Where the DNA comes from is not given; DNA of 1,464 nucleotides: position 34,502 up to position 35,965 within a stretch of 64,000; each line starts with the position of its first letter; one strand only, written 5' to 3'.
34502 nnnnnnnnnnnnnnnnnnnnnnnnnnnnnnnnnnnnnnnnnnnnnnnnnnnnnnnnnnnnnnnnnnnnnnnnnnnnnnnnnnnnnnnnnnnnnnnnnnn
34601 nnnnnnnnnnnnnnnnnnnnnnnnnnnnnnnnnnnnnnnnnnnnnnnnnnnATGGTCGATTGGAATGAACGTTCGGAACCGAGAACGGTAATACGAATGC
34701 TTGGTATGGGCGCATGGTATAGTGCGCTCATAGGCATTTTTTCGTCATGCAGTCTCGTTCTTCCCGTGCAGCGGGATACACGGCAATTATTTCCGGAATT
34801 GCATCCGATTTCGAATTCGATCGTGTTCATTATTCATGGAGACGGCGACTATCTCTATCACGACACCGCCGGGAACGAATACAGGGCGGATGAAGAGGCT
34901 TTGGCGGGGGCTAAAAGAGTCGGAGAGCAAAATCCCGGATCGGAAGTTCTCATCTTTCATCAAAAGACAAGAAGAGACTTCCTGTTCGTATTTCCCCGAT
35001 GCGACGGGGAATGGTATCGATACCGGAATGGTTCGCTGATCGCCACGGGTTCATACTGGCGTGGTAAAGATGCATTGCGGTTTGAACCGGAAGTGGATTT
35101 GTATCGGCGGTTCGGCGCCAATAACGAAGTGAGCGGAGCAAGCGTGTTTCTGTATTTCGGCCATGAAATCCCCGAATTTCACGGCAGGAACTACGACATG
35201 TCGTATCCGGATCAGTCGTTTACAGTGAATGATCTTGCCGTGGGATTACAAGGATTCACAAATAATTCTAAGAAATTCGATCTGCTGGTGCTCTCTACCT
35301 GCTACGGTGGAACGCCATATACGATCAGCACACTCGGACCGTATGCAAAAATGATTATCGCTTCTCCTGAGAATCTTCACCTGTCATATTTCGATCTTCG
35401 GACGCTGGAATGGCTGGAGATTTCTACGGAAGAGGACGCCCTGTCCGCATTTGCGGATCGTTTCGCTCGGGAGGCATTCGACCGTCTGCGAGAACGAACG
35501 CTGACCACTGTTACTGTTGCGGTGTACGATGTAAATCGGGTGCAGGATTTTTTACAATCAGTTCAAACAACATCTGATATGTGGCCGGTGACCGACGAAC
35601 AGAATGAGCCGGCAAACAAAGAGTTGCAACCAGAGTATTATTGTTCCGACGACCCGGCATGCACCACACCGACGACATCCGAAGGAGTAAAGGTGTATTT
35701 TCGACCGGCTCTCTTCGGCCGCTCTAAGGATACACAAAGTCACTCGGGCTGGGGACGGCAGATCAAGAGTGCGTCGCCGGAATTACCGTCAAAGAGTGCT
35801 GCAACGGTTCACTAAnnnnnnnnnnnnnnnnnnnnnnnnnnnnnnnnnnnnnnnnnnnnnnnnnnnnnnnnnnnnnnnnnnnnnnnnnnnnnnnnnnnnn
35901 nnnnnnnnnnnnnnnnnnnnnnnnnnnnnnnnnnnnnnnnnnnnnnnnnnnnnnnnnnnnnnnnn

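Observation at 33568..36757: Compact five-gene envelope cluster containing a PmC11-like cysteine-peptidase lipoprotein flanked by two mini beta-barrel OMPs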

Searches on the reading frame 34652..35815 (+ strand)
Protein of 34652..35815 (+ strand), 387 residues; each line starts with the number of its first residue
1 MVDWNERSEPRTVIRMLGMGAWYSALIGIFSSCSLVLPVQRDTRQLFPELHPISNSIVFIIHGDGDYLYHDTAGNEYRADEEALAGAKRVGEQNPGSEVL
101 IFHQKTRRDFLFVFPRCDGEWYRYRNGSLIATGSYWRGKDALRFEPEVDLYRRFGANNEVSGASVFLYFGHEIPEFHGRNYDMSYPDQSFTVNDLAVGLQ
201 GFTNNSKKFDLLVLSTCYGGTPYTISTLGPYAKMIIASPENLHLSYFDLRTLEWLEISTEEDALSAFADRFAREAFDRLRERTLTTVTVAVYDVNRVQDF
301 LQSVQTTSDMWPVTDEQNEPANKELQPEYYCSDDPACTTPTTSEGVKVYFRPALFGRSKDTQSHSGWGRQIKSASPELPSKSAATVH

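Call 3: search_protein_families(library=pfam, proteins=[window:34652-35815:+], max_evalue=1)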
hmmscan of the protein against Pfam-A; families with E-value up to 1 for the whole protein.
window:34652-35815:+ (387 aa): 2 families
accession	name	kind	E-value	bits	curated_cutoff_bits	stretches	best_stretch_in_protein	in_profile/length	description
PF03415.19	Peptidase_C11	-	6.8e-08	32.9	25.8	1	180-306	112-233/359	Clostripain family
PF05878.16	Phyto_Pns9_10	-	0.29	10.7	27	1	334-363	290-319/344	Phytoreovirus nonstructural protein Pns9/Pns10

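Call 4: search_protein_families(library=ncbifam, proteins=[window:34652-35815:+], max_evalue=1)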
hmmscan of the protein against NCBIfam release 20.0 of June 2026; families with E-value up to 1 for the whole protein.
window:34652-35815:+ (387 aa): 0 families

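Call 5: find_encoding_contigs(protein=window:34652-35815:+, flank=10000, max_places=6)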
Protein window:34652-35815:+ (387 aa): 23 contigs read that carry it; 1 place shown.
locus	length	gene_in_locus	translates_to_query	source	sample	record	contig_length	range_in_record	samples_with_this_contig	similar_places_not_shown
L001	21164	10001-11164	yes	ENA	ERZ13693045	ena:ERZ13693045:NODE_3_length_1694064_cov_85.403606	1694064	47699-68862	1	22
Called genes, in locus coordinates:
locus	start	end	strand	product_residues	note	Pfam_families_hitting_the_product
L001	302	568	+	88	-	PF12732:YtxH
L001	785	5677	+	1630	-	PF05170:AsmA (faint), PF05359:DUF748, PF13116:YhdP (faint), PF27051:TamB_N (faint), PF04357:TamB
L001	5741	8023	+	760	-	PF07244:POTRA (faint), PF01103:Omp85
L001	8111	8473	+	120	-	PF02482:Ribosomal_S30AE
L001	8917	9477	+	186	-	PF13505:OMP_b-brl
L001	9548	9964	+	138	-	-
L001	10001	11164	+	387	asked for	PF03415:Peptidase_C11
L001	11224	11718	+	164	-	-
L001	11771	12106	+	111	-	-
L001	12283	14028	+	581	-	PF00154:RecA_N (faint), PF06745:ATPase, PF13481:AAA_25 (weak), PF00004:AAA (faint), PF05729:NACHT (faint), PF03796:DnaB_C, PF13481:AAA_25 (weak), PF06745:ATPase, +7 more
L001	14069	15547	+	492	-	PF02310:B12-binding, PF04055:Radical_SAM, PF13282:DUF4070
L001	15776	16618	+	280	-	PF02405:MlaE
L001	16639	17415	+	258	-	PF00005:ABC_tran, PF13304:AAA_21 (faint)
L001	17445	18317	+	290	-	PF02470:MlaD, PF28544:Helical_needle (faint)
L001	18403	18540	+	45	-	-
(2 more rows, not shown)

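Call 6: search_solved_structures(query=window:34652-35815:+, max_evalue=10, show_alignments=3)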
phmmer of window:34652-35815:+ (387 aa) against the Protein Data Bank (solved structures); distinct sequences matched with E-value up to 10: 0.

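Call 7: find_homologous_proteins(query=window:34652-35815:+, max_evalue=0.001)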
Query window:34652-35815:+ (387 aa): 1138 proteins with E <= 0.001 among 4596 candidates; the best 120 are listed.
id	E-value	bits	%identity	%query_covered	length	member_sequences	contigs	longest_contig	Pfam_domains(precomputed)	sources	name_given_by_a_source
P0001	2.1e-222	756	85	100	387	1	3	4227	PF03415.20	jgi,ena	-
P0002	1.2e-211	721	82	100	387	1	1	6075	PF03415.20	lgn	-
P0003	1.8e-186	638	99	72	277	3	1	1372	PF03415.20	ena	-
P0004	5.9e-178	610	72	95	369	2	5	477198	PF03415.20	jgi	jgi:hypothetical protein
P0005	1.6e-175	602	72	95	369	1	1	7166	PF03415.20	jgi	jgi:hypothetical protein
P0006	9.1e-125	435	57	93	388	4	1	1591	-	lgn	-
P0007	1.0e-124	435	55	95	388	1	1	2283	PF03415.20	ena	-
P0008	1.9e-124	434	57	91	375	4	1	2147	PF03415.20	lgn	-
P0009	8.2e-124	432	56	95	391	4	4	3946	PF03415.20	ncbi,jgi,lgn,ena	jgi:hypothetical protein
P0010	3.3e-123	430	56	91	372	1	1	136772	-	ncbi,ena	-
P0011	1.0e-122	428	57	91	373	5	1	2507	-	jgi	-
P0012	1.1e-122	428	55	96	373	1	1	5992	-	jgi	jgi:hypothetical protein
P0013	1.2e-122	428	55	95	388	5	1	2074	PF03415.20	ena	-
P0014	1.4e-122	428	56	91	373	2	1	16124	-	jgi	-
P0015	7.6e-122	425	56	91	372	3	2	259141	-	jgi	jgi:hypothetical protein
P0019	1.4e-120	421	54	95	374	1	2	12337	PF03415.20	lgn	-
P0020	1.6e-120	421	54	93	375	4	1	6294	PF03415.20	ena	-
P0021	3.0e-120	420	54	94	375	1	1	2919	PF03415.20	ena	-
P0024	5.0e-120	419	55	91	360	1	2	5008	PF03415.20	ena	-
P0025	6.3e-120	419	55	91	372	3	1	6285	PF03415.20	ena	-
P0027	9.3e-120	418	56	87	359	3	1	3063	PF03415.20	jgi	jgi:hypothetical protein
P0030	1.5e-119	418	54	94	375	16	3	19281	PF03415.20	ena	-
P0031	1.6e-119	418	54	95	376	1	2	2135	PF03415.20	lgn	-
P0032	1.9e-119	417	56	91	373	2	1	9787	PF03415.20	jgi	jgi:hypothetical protein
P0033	1.9e-119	417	54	95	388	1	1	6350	PF03415.20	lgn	-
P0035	3.9e-119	416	53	93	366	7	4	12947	PF03415.20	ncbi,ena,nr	ncbi:MAG: Clostripain family [Bacteroidetes bacterium]|nr:Clostripain family [Bacteroidota bacterium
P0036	4.0e-119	416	57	89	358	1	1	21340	PF03415.20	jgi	jgi:hypothetical protein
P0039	5.2e-119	416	54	94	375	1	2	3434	PF03415.20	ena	-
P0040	5.9e-119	416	54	99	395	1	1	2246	PF03415.20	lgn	-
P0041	6.0e-119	416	55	95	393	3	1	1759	PF03415.20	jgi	-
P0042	6.7e-119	416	55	91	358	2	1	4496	PF03415.20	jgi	jgi:hypothetical protein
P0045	1.5e-118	414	55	91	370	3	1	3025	PF03415.20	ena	-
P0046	1.9e-118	414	55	87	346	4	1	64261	PF03415.20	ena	-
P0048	2.4e-118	414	56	91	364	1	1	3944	PF03415.20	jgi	jgi:hypothetical protein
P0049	2.7e-118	414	56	89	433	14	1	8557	PF03415.20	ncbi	-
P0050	2.9e-118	413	56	89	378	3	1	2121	PF03415.20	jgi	jgi:hypothetical protein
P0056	1.6e-117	411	54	93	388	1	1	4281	PF03415.20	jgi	-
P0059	2.7e-117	410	53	93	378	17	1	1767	PF03415.20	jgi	-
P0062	5.3e-117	409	55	89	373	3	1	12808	PF03415.20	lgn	-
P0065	7.1e-117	409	55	91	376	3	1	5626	PF03415.20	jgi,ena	-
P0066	8.5e-117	409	53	95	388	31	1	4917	PF03415.20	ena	-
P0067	8.9e-117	409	54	91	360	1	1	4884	PF03415.20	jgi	-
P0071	1.1e-116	408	53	94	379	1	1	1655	PF03415.20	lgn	-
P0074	1.9e-116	408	56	89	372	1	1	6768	PF03415.20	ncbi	-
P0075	2.1e-116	407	54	94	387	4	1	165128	PF03415.20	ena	-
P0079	3.4e-116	407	53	93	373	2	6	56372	PF03415.20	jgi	jgi:hypothetical protein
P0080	4.1e-116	406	54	93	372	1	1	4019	PF03415.20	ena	-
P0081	4.3e-116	406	53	89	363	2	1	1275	PF03415.20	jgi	jgi:hypothetical protein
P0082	4.6e-116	406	52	95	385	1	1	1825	PF03415.20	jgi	jgi:hypothetical protein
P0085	1.1e-115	405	54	95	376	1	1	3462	PF03415.20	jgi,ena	-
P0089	1.7e-115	404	55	89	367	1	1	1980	PF03415.20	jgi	-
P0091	2.1e-115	404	51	97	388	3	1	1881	PF03415.20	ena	-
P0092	2.2e-115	404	51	96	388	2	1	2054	PF03415.20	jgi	jgi:hypothetical protein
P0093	2.2e-115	404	53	95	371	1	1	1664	PF03415.20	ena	-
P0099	4.8e-115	403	55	89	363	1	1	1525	PF03415.20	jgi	jgi:hypothetical protein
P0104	7.8e-115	402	53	92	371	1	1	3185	PF03415.20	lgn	-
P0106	8.1e-115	402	51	95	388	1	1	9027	PF03415.20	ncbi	-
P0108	8.5e-115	402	55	88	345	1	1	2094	PF03415.20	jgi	jgi:hypothetical protein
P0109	8.8e-115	402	55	89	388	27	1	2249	PF03415.20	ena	-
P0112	1.1e-114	402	51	95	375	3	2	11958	PF03415.20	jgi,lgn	jgi:hypothetical protein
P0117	1.5e-114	401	54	92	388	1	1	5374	PF03415.20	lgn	-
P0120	3.0e-114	400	54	89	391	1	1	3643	PF03415.20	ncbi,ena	-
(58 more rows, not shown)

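Call 10: find_related_loci(query=A1, collection=genome_contigs, flank=10000)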
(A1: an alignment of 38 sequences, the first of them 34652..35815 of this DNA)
Query A1 (387 aa) in genome_contigs; peptide patterns used: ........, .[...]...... (x = any residue, [..] = any of these).
271 stretches matched a pattern; 198 encode a relative of the query (tblastn E <= 1e-3); the best 80 are kept; 80 distinct loci.
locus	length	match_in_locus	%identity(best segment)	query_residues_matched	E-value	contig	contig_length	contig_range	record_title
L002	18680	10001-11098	55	1-367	3e-127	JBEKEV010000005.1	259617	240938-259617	MAG: Bacteroidota bacterium isolate SPRUCE 214 SPRUCE_214_5, whole genome shotgun sequence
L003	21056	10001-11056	56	16-367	4e-127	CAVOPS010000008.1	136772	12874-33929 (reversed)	MAG: uncultured Ignavibacteriaceae bacterium isolate MFD00032.bin.2.137 genome assembly, contig: contig_22240, whole gen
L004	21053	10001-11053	55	17-367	2e-126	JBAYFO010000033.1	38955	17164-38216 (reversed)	MAG: Ignavibacteriaceae bacterium isolate SO_2016_GW1_103 scaffold01915_OW334_2016, whole genome shotgun sequence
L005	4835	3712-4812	52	1-367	6e-127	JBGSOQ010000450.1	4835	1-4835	MAG: Ignavibacteriaceae bacterium isolate JTS-AC284 k141_3744537, whole genome shotgun sequence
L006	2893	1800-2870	54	11-367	1e-130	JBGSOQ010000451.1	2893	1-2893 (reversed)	MAG: Ignavibacteriaceae bacterium isolate JTS-AC284 k141_3744579, whole genome shotgun sequence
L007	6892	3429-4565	52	1-377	1e-124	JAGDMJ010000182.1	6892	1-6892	MAG: Bacteroidetes bacterium isolate CTSoil_037 scaffold_1603, whole genome shotgun sequence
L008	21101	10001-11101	54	1-367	2e-122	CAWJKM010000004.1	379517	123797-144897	MAG: Ignavibacteriota bacterium isolate MFD05942.bin.1.94 genome assembly, contig: contig_22008, whole genome shotgun se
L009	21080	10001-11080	55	24-383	4e-121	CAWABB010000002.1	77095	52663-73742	MAG: uncultured Ignavibacteria bacterium isolate MFD05942.bin.1.109 genome assembly, contig: contig_125478, whole genome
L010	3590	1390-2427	55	23-367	5e-124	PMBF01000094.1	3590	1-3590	MAG: Ignavibacteriae bacterium isolate fen_1294 73.20120700_E3M.80_contig_298939, whole genome shotgun sequence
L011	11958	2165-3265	51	1-367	6e-121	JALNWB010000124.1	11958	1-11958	MAG: Ignavibacteriaceae bacterium isolate SO_2016_GW1 bin 51 scaffold09528_OW334_2016, whole genome shotgun sequence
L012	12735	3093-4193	51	1-367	9e-121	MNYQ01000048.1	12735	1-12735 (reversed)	MAG: Ignavibacteria bacterium CG2_30_36_16 cg2_3.0_scaffold_6510_c, whole genome shotgun sequence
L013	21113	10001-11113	52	1-367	3e-120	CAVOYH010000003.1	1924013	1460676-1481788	MAG: uncultured Bacteroidetes bacterium isolate MFD09964.bin.2.229 genome assembly, contig: contig_3754, whole genome sh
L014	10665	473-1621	52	3-384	4e-120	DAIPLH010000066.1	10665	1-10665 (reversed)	MAG TPA_asm: Bacteroidota bacterium isolate CTOTU25968 NODE_1944_length_10665_cov_3.849482, whole genome shotgun sequenc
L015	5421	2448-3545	53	17-378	4e-120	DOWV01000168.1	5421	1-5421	MAG TPA_asm: Bacteroidetes bacterium isolate UBA9647 contig_80369, whole genome shotgun sequence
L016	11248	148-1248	54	1-368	1e-119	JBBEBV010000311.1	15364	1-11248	MAG: Bacteroidota bacterium isolate LejiaF_55_30 Lejia_F_5500_length_15364_cov_17, whole genome shotgun sequence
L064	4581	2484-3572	50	7-367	8e-112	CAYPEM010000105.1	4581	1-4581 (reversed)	MAG TPA_asm: uncultured Chitinophagaceae bacterium isolate SRP292972_co2_148 genome assembly, contig: NODE_19634_length_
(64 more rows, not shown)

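Call 18: predict_structure(alignment_id=A1)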
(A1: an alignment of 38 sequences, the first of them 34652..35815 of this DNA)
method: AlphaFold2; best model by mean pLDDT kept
length: 387 residues; sequences in the alignment: 38
mean_pLDDT: 66.1   pTM: 0.69
mean pLDDT of the five models: 66.1, 64.0, 63.2, 59.0, 58.3
residues with pLDDT >= 90: 50; 70-90: 148; 50-70: 86; < 50: 103
segments of 3 or more residues with pLDDT < 50: 1-12, 30-49, 307-342, 356-387
pLDDT, mean of each block of 10 residues (from residue 1): 37 51 56 40 40 81 71 77 91 90 71 64 91 76 80 72 86 67 63 85 78 80 85 84 69 82 89 85 76 83 52 30 29 34 72 55 35 31 29
secondary structure, 60 per line:
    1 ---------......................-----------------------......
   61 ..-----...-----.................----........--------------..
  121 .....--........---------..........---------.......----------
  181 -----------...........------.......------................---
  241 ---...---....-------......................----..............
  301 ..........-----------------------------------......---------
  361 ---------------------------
elements in order: H10-31 E55-62 E68-70 E76-78 H79-92 E97-104 E119-125 E128-135 H145-154 E164-170 H192-202 E209-215 H222-231 E232-237 H250-253 H261-282 E287-293 H294-310 E346-351

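Call 30: search_solved_structures(query=A1, max_evalue=10, show_alignments=3)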
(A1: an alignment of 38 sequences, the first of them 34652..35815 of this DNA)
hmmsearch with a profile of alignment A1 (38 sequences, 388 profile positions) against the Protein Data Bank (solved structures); distinct sequences matched with E-value up to 10: 0.

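Call 42: search_protein_representatives(alignment_id=A1)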
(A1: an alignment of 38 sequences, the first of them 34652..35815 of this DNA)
Query: 38 sequences, 388 profile positions. Proteins with E-value up to 0.001 (for the whole library): 296; up to 1e-10: 244; up to 1e-30: 187. The best 150 are listed.
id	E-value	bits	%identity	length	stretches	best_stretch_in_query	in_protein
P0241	6.3e-161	551.9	-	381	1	5-375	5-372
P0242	5.3e-152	522.5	-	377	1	6-377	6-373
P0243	2.0e-147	507.5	-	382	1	13-375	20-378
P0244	2.3e-135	467.8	-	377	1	23-381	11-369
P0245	2.6e-128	444.5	-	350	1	21-372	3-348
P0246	7.7e-126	436.4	-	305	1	14-252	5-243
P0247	1.1e-116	406.3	-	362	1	17-375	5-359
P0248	2.4e-116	405.2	-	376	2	25-205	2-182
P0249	9.3e-111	386.8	-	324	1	48-371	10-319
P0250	2.6e-110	385.3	-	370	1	18-373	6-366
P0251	1.0e-104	366.9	-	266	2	14-216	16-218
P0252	1.5e-104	366.3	-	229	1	73-256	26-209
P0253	3.2e-103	361.9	-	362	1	22-371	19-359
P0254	1.5e-102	359.7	-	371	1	22-372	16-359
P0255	1.5e-98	346.6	-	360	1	28-375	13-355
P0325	3.9e-70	253.0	-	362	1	22-371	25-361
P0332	3.5e-68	246.6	-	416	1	25-370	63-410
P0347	8.4e-63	228.9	-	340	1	30-361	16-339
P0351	6.2e-61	222.7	-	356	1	23-372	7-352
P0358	4.3e-59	216.7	-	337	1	51-369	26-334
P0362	8.9e-58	212.3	-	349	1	48-355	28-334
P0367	6.6e-55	202.9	-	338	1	20-369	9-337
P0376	1.0e-52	195.7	-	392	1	47-373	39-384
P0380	1.9e-50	188.2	-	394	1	57-370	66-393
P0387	6.8e-47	176.5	-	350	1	50-378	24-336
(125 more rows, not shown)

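Call 45: find_encoding_contigs(protein=P0376, flank=5000, max_places=3)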
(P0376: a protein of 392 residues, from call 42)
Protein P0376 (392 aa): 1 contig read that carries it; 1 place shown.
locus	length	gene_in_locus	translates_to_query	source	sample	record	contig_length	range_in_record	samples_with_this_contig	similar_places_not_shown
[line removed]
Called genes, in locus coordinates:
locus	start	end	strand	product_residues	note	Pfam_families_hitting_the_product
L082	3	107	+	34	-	?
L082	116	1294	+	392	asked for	-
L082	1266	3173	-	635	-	?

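Call 46: find_encoding_contigs(protein=P0347, flank=5000, max_places=3)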
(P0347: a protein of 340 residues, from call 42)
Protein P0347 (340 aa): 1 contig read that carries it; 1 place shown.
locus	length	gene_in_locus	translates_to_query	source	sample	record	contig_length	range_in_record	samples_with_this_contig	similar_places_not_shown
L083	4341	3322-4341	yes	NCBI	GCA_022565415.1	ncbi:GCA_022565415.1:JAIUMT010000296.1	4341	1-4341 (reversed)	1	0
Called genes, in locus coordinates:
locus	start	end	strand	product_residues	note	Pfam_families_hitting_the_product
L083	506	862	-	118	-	-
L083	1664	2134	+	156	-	-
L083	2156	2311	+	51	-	-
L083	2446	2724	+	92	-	PF12732:YtxH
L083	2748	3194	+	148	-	-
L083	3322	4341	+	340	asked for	?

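Call 49: find_encoding_contigs(protein=P0380, flank=6000, max_places=2)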
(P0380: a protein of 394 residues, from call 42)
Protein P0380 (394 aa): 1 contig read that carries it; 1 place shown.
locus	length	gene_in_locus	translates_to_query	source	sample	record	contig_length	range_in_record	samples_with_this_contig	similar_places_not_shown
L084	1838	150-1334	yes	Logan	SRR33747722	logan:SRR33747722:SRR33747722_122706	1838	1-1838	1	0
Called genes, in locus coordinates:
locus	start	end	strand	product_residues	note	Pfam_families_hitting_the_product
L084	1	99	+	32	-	?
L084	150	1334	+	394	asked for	-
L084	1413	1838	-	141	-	?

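Call 50: find_encoding_contigs(protein=P0325, flank=6000, max_places=2)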
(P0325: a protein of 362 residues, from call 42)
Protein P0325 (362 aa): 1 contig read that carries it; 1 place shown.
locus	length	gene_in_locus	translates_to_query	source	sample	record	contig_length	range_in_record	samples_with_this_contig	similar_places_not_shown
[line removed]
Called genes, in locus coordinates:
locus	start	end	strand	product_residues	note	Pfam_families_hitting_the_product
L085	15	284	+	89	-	-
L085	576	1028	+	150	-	-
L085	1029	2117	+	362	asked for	-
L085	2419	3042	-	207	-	PF05761:5_nucleotid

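Call 51: find_encoding_contigs(protein=P0332, flank=6000, max_places=2)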
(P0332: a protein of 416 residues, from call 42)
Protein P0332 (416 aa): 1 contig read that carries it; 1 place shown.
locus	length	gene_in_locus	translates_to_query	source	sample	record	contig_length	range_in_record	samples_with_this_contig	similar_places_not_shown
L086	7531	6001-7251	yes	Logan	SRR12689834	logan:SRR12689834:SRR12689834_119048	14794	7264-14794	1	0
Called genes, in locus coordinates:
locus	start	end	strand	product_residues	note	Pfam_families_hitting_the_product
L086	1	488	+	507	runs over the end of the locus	PF01970:TctA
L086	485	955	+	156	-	PF07331:TctB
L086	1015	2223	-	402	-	PF01266:DAO (faint), PF01494:FAD_binding_3, PF03486:HI0933_like (faint)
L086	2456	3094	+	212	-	PF02190:LON_substr_bdg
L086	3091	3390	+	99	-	PF01713:Smr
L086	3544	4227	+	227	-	PF00691:OmpA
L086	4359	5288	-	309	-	-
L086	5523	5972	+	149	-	-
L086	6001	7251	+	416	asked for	-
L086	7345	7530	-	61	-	?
